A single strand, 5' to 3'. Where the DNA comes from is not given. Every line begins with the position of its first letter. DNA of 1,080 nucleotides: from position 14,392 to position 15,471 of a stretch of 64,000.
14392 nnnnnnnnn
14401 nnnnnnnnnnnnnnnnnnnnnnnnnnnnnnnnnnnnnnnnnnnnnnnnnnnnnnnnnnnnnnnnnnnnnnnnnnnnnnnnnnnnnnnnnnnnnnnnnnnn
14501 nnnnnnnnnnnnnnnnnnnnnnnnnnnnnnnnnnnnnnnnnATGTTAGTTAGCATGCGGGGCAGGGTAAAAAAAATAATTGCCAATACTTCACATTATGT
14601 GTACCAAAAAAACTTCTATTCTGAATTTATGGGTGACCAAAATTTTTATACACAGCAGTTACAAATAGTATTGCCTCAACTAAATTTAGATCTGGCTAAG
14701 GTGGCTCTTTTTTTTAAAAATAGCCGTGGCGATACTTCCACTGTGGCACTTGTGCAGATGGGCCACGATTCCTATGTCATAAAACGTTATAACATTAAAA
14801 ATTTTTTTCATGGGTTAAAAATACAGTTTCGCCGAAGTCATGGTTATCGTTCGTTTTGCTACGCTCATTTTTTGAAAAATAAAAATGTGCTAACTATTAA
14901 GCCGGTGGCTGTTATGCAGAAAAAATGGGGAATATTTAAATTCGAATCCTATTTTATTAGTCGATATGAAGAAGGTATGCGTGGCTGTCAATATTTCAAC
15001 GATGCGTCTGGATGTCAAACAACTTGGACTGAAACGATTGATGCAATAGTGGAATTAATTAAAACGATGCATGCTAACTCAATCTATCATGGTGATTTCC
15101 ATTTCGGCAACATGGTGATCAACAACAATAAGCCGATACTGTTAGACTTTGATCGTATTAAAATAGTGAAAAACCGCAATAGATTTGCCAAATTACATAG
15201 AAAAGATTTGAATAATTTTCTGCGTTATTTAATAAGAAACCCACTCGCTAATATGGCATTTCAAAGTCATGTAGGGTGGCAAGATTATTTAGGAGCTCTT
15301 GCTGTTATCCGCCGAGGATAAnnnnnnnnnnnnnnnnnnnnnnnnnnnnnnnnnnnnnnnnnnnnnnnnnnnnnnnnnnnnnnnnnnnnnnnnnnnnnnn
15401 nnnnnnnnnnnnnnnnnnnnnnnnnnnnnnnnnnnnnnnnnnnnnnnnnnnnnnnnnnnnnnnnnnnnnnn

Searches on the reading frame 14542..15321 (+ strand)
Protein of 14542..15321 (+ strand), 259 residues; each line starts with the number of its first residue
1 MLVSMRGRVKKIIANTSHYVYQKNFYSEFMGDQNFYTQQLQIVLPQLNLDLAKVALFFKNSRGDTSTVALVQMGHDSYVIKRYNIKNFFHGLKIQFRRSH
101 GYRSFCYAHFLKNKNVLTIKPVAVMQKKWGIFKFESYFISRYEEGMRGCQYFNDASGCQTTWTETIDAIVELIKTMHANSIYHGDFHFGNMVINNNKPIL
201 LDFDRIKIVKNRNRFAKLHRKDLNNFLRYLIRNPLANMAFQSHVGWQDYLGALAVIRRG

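Call 26: search_protein_families(library=pfam, proteins=[window:14542-15321:+], max_evalue=0.00001)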
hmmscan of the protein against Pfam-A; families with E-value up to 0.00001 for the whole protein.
window:14542-15321:+ (259 aa): 1 family
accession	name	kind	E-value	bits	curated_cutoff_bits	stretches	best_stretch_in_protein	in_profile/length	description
PF06293.20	Kdo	-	4.1e-08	33.3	21.3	1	84-234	40-194/207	Lipopolysaccharide kinase (Kdo/WaaP) family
